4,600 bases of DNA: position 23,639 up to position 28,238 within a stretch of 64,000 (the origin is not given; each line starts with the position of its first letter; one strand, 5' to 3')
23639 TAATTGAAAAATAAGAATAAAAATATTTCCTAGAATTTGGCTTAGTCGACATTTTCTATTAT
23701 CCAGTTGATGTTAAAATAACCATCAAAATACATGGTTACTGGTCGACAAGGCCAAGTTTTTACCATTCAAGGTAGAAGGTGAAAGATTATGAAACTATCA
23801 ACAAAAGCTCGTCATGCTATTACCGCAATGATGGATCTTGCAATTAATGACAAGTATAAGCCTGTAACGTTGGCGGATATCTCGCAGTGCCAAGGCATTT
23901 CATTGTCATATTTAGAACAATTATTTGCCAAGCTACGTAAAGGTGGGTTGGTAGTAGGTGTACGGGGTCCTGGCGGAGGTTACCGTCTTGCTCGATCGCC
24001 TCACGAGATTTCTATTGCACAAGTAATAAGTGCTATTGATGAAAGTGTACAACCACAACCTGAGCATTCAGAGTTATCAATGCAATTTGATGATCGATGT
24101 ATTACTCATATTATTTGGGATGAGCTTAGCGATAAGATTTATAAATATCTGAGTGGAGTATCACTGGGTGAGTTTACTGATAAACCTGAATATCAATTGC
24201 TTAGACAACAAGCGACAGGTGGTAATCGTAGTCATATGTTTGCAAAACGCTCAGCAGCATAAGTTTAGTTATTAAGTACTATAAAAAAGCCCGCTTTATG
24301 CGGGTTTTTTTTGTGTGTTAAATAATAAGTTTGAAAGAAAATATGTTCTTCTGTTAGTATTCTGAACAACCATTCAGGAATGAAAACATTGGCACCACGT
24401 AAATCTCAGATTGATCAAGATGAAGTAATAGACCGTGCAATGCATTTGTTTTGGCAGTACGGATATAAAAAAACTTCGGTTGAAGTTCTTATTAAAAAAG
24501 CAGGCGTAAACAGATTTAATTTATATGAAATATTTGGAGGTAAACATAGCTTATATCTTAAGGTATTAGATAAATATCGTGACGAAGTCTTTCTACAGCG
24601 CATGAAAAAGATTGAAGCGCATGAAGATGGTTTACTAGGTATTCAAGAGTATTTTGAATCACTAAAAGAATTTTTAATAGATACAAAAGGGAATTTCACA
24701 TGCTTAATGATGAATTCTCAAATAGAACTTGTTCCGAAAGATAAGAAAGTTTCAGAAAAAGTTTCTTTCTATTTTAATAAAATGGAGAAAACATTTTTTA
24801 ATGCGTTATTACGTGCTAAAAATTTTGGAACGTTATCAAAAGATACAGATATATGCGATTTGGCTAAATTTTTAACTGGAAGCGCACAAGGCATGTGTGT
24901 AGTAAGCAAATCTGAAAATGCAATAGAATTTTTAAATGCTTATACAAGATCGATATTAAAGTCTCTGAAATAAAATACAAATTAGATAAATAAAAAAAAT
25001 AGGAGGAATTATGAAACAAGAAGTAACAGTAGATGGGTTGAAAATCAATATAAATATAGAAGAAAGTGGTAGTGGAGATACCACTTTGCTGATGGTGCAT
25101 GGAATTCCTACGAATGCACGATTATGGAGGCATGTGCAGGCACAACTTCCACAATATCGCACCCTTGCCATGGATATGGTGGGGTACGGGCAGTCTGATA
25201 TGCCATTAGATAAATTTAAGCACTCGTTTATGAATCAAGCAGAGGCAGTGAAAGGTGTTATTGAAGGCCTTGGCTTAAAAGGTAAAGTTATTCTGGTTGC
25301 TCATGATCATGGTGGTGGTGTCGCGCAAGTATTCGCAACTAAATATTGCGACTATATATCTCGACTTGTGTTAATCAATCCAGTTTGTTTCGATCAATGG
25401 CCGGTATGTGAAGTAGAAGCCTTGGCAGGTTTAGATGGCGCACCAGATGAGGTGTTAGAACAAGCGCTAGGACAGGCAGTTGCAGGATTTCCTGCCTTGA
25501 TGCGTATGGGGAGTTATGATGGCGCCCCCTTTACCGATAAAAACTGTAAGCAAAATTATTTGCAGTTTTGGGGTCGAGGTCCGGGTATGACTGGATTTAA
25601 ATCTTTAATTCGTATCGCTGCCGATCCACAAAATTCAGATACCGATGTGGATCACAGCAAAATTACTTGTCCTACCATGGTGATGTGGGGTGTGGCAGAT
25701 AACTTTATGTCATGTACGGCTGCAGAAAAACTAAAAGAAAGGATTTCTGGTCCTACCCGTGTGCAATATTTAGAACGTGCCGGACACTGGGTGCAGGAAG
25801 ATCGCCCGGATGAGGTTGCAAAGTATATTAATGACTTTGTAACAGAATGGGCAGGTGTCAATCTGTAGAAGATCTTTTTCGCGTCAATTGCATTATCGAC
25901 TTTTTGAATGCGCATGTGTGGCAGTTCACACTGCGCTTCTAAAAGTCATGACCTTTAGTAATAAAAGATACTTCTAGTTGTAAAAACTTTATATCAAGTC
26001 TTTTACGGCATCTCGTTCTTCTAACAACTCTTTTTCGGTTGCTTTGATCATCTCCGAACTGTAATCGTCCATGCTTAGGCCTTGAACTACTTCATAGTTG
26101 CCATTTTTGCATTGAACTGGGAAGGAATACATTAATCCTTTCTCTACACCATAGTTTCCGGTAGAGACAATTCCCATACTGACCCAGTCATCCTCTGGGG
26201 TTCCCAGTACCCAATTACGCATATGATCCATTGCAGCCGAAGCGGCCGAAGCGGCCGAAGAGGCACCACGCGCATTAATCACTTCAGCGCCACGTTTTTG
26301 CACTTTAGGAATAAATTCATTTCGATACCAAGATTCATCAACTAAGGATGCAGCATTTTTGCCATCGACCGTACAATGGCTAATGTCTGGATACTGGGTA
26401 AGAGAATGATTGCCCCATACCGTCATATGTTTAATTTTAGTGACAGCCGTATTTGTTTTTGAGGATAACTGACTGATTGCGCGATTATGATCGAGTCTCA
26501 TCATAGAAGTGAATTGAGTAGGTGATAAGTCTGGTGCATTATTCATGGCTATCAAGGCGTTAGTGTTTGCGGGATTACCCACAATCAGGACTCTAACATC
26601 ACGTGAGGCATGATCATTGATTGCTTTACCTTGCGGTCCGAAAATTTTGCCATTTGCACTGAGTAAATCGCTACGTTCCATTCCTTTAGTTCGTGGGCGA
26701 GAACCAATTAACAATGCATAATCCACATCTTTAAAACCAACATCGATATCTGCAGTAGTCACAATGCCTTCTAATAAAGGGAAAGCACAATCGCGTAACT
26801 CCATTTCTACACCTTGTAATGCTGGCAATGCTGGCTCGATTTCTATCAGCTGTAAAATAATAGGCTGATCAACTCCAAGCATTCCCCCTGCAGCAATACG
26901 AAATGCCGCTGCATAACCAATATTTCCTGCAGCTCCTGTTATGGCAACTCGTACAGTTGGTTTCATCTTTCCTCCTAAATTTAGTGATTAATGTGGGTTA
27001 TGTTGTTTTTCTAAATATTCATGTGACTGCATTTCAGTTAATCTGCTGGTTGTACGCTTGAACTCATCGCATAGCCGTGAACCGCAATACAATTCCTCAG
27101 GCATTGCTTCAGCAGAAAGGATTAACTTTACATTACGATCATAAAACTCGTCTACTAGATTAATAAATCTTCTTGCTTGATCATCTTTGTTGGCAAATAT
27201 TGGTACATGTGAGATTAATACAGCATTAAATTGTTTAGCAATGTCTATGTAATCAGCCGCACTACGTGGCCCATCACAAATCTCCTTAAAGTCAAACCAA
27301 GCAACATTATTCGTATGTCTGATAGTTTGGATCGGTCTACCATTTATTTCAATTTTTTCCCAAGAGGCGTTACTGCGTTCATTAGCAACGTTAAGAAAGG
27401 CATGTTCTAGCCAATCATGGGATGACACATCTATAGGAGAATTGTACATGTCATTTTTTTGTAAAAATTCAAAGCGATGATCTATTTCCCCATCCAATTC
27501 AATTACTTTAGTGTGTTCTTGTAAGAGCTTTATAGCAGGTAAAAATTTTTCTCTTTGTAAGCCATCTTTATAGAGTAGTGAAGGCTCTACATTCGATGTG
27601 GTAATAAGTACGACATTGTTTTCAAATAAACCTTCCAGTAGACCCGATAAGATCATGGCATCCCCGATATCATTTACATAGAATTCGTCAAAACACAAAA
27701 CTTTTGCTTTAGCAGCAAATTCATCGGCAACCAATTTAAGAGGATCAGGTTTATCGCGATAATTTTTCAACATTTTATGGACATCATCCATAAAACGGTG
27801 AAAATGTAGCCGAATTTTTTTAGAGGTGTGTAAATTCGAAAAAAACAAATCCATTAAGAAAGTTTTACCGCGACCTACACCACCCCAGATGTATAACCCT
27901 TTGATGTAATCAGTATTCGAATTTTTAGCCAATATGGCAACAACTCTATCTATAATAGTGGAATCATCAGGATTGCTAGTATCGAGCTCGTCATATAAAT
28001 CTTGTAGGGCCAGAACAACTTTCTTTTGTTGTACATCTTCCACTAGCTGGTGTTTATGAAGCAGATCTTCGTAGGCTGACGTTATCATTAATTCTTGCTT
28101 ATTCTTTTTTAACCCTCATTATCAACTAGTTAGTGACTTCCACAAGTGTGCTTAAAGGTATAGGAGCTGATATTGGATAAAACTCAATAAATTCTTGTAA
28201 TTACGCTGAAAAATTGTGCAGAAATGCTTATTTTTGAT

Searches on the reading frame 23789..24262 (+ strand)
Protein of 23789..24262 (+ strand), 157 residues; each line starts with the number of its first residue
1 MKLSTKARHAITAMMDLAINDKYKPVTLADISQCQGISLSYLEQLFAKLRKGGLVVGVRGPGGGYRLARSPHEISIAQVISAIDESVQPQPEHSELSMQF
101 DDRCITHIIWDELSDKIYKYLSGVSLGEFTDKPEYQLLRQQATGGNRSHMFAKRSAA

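Call 40: search_protein_families(library=ncbifam, proteins=[window:23789-24262:+], max_evalue=1e-25)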
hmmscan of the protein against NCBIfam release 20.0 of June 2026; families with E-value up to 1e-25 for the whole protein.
window:23789-24262:+ (157 aa): 3 families
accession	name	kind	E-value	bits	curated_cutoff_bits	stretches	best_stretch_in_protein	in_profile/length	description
TIGR02010.1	IscR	equivalog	3.2e-47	159.8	207.55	1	1-132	1-132/135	Fe-S cluster assembly transcriptional regulator IscR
NF008110.0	PRK10857.1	equivalog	5.2e-45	153.2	275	1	1-134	1-134/164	Fe-S cluster assembly transcriptional regulator IscR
TIGR00738.1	rrf2_super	superfamily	1.2e-37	128.7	73.3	1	1-129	1-130/132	Rrf2 family transcriptional regulator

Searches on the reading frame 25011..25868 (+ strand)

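Call 40: search_protein_families(library=ncbifam, proteins=[window:25011-25868:+], max_evalue=1e-25)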
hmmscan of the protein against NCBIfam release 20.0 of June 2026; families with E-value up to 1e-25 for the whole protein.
window:25011-25868:+ (285 aa): 1 family
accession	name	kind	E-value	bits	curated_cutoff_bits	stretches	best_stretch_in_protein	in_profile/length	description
NF002938.0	PRK03592.1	equivalog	8.8e-27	94.2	241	0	4-280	14-292/298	haloalkane dehalogenase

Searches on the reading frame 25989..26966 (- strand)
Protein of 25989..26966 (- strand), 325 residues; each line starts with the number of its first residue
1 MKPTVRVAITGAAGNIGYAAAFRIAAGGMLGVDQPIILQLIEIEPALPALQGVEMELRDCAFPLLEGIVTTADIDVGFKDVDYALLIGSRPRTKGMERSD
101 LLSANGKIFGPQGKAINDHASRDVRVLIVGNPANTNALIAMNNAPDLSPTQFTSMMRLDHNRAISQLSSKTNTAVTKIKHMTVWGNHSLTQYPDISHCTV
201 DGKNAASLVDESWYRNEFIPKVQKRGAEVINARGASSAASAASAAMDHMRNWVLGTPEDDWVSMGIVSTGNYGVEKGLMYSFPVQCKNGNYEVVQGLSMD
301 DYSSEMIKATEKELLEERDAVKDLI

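Call 40: search_protein_families(library=ncbifam, proteins=[window:25989-26966:-], max_evalue=1e-25)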
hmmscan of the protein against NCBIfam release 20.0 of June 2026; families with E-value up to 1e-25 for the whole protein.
window:25989-26966:- (325 aa): 5 families
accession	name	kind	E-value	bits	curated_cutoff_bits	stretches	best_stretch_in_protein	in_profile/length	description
NF003916.0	PRK05442.1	equivalog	7.3e-161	534.6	271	1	1-324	2-326/328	malate dehydrogenase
TIGR01759.1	MalateDH-SF1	subfamily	3.1e-140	466.8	345.65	1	3-321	2-327/327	malate dehydrogenase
TIGR01758.1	MDH_euk_cyt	equivalog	6.9e-125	416.8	470.4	1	6-320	1-321/324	malate dehydrogenase, NAD-dependent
TIGR01757.1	Malate-DH_plant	equivalog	9.5e-103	343.8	598.3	1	2-325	42-368/387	malate dehydrogenase, NADP-dependent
TIGR01756.1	LDH_protist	equivalog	1e-86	290.9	486.25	1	21-320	2-307/313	lactate dehydrogenase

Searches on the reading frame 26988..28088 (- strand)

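Call 40: search_protein_families(library=ncbifam, proteins=[window:26988-28088:-], max_evalue=1e-25)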
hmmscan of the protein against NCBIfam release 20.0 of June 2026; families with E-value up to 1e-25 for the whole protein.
window:26988-28088:- (366 aa): 1 family
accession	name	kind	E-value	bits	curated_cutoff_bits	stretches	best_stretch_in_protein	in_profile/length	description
NF040713.1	ZapE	equivalog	6.1e-123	410.4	140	1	6-354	2-344/344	cell division protein ZapE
